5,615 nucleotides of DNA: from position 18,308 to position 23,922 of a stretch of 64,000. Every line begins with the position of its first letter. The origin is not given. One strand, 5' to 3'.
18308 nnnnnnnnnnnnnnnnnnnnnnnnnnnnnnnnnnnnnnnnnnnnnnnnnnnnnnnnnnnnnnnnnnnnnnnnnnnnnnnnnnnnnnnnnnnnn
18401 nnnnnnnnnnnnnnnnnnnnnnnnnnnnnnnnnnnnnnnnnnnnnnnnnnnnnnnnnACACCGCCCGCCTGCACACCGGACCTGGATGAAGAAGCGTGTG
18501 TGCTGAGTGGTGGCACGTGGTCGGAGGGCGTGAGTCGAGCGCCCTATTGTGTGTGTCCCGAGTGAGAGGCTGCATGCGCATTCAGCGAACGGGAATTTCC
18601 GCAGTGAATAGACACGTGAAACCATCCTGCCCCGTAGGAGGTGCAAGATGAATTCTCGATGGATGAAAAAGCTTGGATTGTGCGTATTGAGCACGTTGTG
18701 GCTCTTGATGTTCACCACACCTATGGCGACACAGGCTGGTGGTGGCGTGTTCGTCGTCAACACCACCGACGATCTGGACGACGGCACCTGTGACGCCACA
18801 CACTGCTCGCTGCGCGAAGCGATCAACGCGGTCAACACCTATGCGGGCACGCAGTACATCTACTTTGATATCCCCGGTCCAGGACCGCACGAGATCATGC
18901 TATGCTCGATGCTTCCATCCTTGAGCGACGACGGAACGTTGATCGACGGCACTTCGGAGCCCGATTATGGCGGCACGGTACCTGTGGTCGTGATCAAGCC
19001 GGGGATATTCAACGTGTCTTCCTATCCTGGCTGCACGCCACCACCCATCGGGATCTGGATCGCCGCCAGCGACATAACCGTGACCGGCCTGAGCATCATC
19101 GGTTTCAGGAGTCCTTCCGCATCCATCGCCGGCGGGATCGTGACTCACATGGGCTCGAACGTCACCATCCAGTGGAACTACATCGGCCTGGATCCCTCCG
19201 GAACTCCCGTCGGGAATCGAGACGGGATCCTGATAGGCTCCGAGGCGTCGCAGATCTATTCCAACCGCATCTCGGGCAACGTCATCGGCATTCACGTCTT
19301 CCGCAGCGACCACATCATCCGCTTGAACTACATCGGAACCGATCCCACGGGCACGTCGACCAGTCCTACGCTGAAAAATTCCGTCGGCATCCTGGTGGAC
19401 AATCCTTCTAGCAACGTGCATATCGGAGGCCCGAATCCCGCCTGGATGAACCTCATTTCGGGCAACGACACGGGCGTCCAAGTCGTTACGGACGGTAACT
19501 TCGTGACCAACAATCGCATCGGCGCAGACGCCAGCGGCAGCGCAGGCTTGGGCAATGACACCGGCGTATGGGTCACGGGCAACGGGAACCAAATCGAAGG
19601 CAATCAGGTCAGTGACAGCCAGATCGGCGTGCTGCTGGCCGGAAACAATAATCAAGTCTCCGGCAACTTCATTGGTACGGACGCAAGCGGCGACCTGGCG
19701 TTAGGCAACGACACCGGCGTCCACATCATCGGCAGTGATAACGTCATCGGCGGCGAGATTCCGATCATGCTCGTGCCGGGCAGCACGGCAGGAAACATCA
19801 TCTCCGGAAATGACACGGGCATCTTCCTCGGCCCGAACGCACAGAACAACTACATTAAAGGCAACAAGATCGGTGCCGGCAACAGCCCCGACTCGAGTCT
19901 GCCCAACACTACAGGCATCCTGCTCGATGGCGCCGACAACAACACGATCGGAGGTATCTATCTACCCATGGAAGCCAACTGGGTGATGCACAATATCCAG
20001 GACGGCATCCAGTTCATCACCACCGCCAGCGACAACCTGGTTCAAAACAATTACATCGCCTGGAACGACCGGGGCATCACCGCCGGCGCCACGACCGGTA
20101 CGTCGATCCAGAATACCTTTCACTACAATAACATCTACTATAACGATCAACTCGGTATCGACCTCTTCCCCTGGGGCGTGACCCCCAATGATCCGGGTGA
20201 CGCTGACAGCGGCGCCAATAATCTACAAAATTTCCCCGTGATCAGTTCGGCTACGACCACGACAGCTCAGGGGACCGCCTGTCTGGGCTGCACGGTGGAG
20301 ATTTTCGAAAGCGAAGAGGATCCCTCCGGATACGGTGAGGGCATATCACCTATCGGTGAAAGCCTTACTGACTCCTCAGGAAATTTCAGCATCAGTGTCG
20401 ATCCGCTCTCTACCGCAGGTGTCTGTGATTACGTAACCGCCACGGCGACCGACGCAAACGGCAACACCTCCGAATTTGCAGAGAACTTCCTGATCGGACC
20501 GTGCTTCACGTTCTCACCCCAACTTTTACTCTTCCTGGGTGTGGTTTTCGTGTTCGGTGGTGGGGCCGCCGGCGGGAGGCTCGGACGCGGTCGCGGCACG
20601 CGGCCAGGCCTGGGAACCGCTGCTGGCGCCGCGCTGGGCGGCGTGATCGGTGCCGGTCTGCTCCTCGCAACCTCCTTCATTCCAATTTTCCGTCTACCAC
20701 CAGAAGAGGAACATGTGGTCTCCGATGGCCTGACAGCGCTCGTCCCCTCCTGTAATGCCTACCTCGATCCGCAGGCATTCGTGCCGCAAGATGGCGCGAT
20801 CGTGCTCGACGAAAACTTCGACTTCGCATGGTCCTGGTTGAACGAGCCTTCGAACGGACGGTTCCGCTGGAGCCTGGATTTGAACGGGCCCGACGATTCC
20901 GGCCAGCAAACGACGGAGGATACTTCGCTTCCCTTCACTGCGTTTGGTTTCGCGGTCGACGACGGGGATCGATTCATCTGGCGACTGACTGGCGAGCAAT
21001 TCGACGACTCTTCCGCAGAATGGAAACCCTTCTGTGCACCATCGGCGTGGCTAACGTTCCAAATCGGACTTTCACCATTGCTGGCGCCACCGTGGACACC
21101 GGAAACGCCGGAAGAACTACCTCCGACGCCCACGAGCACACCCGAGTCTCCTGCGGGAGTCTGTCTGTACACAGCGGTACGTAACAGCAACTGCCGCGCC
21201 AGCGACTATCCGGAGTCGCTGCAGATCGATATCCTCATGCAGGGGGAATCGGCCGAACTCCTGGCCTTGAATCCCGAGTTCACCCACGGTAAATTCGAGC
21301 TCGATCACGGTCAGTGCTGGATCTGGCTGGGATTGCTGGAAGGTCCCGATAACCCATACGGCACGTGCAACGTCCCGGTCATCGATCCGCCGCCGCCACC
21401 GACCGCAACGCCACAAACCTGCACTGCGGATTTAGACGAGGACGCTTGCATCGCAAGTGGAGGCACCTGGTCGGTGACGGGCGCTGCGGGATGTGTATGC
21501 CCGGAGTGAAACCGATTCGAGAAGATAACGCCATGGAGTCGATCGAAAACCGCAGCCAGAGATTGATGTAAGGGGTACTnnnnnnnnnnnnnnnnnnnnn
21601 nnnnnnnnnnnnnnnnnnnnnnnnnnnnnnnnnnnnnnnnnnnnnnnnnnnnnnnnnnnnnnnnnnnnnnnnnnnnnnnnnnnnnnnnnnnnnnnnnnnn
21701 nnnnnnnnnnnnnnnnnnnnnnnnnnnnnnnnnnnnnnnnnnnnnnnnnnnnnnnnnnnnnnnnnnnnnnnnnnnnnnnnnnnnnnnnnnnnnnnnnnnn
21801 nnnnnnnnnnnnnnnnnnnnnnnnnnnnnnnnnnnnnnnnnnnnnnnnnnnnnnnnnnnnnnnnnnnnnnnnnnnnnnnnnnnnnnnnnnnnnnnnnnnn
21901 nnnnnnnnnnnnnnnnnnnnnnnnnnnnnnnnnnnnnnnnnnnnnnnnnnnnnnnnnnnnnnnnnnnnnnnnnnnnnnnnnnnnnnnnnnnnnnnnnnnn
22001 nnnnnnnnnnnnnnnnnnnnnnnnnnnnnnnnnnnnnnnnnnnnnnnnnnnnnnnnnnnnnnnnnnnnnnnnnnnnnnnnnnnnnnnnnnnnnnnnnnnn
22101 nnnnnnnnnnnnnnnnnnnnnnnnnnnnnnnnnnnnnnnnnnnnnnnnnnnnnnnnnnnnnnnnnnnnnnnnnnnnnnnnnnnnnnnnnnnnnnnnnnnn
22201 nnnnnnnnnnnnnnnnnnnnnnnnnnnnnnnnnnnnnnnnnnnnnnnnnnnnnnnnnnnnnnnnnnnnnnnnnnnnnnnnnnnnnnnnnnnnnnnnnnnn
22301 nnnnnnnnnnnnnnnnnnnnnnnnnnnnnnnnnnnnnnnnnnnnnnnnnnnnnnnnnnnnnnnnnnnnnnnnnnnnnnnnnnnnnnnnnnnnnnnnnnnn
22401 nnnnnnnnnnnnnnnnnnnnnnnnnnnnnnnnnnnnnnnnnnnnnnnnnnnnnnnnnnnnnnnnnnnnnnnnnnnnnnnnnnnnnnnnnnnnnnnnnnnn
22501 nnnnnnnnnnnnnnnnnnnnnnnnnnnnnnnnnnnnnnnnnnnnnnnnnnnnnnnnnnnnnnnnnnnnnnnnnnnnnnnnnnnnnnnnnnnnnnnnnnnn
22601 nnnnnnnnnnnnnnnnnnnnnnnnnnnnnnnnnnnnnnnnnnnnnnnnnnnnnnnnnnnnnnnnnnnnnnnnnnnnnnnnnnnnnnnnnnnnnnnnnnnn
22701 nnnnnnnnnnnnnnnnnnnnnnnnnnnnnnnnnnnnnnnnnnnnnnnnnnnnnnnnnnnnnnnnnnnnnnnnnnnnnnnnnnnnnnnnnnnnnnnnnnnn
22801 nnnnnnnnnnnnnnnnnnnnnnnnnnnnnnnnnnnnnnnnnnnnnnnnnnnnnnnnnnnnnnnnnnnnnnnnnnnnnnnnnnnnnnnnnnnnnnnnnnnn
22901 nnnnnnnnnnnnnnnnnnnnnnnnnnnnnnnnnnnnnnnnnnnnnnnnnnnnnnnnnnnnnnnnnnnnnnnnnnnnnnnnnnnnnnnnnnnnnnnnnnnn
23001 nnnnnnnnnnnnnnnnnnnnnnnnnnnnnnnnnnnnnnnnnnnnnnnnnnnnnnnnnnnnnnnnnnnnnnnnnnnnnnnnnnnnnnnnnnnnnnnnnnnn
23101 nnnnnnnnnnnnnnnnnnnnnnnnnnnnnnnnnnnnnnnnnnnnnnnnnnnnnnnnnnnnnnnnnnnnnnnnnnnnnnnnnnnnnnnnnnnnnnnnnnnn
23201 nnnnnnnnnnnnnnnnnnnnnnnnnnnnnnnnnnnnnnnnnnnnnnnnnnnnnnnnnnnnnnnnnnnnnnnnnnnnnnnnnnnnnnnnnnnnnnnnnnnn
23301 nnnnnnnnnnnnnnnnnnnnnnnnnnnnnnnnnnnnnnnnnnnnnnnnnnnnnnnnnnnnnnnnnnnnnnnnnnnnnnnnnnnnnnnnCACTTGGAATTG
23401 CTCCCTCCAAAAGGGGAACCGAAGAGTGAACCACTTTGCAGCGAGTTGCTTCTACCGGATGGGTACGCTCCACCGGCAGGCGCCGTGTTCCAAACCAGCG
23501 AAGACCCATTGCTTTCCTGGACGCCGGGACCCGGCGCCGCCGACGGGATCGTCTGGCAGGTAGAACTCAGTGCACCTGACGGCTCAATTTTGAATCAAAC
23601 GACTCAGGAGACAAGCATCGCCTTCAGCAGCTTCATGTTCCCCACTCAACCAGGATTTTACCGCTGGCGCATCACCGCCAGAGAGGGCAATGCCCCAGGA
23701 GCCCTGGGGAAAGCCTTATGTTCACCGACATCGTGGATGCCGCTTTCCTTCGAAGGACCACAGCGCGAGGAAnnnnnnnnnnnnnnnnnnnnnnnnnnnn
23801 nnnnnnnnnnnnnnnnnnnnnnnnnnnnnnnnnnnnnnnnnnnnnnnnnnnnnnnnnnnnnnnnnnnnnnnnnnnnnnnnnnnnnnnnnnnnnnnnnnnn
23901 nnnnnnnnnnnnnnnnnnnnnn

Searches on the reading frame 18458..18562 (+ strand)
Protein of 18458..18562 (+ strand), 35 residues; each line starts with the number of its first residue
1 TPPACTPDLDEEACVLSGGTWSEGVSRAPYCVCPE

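Call 56: search_solved_structures(query=A5, max_evalue=10, show_alignments=2)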
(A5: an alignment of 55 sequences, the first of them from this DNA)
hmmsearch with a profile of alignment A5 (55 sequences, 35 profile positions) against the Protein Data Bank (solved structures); distinct sequences matched with E-value up to 10: 2.
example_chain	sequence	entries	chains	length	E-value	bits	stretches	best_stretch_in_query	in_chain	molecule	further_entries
6gre_A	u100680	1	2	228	2.3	11.7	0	5-15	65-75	Cysteine-rich repeat secretory protein 2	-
6woq_J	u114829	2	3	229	4.2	10.8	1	13-26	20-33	Fab HC1AM heavy chain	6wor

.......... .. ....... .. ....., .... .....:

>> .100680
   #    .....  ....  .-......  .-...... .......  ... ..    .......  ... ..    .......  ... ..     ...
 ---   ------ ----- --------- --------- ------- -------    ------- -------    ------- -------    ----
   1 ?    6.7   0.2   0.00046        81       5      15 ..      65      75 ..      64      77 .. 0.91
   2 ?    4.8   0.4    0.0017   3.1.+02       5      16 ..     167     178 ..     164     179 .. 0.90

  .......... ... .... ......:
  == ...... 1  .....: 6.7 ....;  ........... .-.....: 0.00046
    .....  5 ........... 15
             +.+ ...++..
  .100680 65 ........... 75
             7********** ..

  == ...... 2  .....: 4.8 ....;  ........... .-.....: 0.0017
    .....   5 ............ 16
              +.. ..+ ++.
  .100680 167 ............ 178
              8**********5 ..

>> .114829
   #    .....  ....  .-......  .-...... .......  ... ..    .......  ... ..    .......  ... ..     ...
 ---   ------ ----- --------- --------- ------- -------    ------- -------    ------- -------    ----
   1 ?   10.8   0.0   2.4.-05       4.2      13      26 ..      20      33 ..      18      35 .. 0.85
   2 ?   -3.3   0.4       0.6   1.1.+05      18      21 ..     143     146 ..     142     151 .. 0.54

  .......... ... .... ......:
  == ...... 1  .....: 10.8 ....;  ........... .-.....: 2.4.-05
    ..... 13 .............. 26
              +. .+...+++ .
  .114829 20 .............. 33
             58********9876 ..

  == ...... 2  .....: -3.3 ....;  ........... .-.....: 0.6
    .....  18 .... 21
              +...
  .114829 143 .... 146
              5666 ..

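Call 61: predict_structure(alignment_id=A5)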
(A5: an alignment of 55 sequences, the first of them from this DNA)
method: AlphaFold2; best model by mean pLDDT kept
length: 35 residues; sequences in the alignment: 55
mean_pLDDT: 86.2   pTM: 0.51
mean pLDDT of the five models: 86.2, 86.0, 85.6, 85.6, 82.7
residues with pLDDT >= 90: 17; 70-90: 15; 50-70: 3; < 50: 0
segments of 3 or more residues with pLDDT < 50: none
pLDDT, mean of each block of 10 residues (from residue 1): 81 92 86 87
secondary structure, 60 per line:
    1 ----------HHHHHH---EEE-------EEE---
elements in order: H11-16 E20-22 E30-32

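Call 63: fold_search(model_id=the predicted structure, library=pdb)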
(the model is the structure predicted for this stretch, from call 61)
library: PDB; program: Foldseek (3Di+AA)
matches with E <= 10: 30; with E <= 0.001: 0
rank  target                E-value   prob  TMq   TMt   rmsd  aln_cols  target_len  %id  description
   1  1b7b_A                1.8e+00  0.13  0.42  0.08   3.4        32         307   25  Carbamate kinase from Enterococcus faecalis (released 2000-01-26)
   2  6v1d_A                2.0e+00  0.20  0.50  0.40   7.5        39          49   18  Crystal structure of human trefoil factor 1 (released 2019-12-11)
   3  6v1d_C                2.2e+00  0.18  0.50  0.40   7.5        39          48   18  Crystal structure of human trefoil factor 1 (released 2019-12-11)
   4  2we4_A                2.7e+00  0.08  0.35  0.07   3.8        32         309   25  Carbamate kinase from Enterococcus faecalis bound to a sulfate ion and two water molecules, which mimic the substrate  (released 2010-03-16)
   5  1pos_A                3.6e+00  0.16  0.51  0.22   2.9        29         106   24  CRYSTAL STRUCTURE OF A NOVEL DISULFIDE-LINKED "TREFOIL" MOTIF FOUND IN A LARGE FAMILY OF PUTATIVE GROWTH FACTORS (released 1994-01-31)
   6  6v1c_A                4.1e+00  0.15  0.53  0.40   3.5        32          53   19  Crystal structure of human trefoil factor 3 in complex with its cognate ligand (released 2019-12-11)
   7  3zu6_A                4.1e+00  0.11  0.47  0.08   1.4        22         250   27  The 3-dimensional structure of MpgP from Thermus thermophilus HB27, in complex with the alpha-mannosylglycerate and or (released 2011-10-19)
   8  7alc_J                4.5e+00  0.06  0.34  0.20   3.1        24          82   17  human GCH-GFRP stimulatory complex (released 2021-10-13)
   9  1e19_A                4.8e+00  0.06  0.39  0.08   3.6        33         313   27  Structure of the carbamate kinase-like carbamoyl phosphate synthetase from the hyperthermophilic archaeon Pyrococcus f (released 2000-07-04)
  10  4jz7_C                4.8e+00  0.05  0.32  0.07   4.6        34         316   20  Carbamate kinase from Giardia lamblia bound to AMP-PNP (released 2013-06-05)
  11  5kmx_C                5.1e+00  0.14  0.47  0.10   2.7        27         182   22  Structure of Trypanosoma congolense Insect Stage Antigen (released 2017-07-05)
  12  9iyy_B                5.1e+00  0.06  0.37  0.28   5.8        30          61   10  Structure of HBsAg in complex with Fab H006 (released 2025-07-02)
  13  1brz_MODEL_1_A        5.1e+00  0.04  0.32  0.24   5.6        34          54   20  SOLUTION STRUCTURE OF THE SWEET PROTEIN BRAZZEIN, NMR, 43 STRUCTURES (released 1998-07-01)
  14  5izn_F                5.1e+00  0.04  0.36  0.18   4.7        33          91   24  The crystal structure of 50S ribosomal protein L25 from Vibrio vulnificus CMCP6 (released 2016-04-06)
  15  2e9y_A                5.5e+00  0.06  0.35  0.08   4.0        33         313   24  Crystal structure of project APE1968 from Aeropyrum pernix K1 (released 2007-07-31)
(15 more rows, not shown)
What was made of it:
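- On Trefoil (P-type) domain: Foldseek E 2-4, probability <=0.2 (call 63).
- Closest known: Trefoil. Same: TFF1, TFF3 and pSP appear among the weak Foldseek hits (call 63).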

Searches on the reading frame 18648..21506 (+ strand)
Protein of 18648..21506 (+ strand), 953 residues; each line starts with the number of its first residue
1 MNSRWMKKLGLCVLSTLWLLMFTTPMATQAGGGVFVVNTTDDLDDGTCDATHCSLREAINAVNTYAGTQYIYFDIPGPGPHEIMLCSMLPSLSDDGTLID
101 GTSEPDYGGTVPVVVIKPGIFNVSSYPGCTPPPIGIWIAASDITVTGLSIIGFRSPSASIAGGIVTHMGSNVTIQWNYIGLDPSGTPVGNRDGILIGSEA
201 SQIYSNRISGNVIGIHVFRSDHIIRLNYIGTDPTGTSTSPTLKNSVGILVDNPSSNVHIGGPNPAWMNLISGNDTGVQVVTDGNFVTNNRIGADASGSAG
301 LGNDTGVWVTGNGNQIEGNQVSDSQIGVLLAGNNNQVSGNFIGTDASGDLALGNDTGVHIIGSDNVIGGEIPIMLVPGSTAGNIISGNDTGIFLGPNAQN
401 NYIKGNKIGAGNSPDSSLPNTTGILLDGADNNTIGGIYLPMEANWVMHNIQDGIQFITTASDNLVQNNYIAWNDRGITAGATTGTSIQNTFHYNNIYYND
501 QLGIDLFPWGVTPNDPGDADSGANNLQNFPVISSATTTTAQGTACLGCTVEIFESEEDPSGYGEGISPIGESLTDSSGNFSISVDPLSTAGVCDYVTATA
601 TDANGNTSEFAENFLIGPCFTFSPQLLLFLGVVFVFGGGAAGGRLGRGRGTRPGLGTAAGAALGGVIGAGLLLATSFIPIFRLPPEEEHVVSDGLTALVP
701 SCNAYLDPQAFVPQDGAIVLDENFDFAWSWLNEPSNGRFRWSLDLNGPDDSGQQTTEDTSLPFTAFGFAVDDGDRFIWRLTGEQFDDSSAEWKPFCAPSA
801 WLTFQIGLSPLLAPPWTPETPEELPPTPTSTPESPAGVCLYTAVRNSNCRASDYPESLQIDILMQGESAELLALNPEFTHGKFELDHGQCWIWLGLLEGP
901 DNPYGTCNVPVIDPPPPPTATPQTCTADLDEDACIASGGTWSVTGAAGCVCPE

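Call 4: search_protein_families(library=pfam, proteins=[window:18648-21506:+], max_evalue=1)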
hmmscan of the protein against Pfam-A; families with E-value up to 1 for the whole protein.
window:18648-21506:+ (953 aa): 1 family
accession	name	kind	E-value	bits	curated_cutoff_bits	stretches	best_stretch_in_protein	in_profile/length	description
PF17936.7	Big_6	-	0.00016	22.3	27.6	1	534-609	11-75/83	Bacterial Ig domain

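Call 5: search_protein_families(library=ncbifam, proteins=[window:18648-21506:+], max_evalue=1)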
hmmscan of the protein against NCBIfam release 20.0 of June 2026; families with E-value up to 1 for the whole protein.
window:18648-21506:+ (953 aa): 1 family
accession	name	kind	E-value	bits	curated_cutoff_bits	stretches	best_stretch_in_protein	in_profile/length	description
TIGR04214.1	CSLREA_Nterm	domain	3.5e-11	42.8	25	1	35-63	1-27/27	CSLREA domain-containing protein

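Call 71: find_encoding_contigs(protein=window:18648-21506:+, flank=2000, max_places=4)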
Protein window:18648-21506:+ (953 aa): no gene with exactly this product is on record in the collection.
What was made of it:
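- Tried and rejected: The window's P3 protein is not in the contig index (call 71).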

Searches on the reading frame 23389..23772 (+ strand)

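Call 57: search_protein_families(library=pfam, proteins=[window:23389-23772:+], max_evalue=10)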
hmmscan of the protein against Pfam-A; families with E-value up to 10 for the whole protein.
seq(128 aa): 1 family
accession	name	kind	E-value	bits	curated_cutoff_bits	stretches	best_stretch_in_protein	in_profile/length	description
PF01108.23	Tissue_fac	-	0.15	12.3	27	1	26-101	22-102/107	Tissue factor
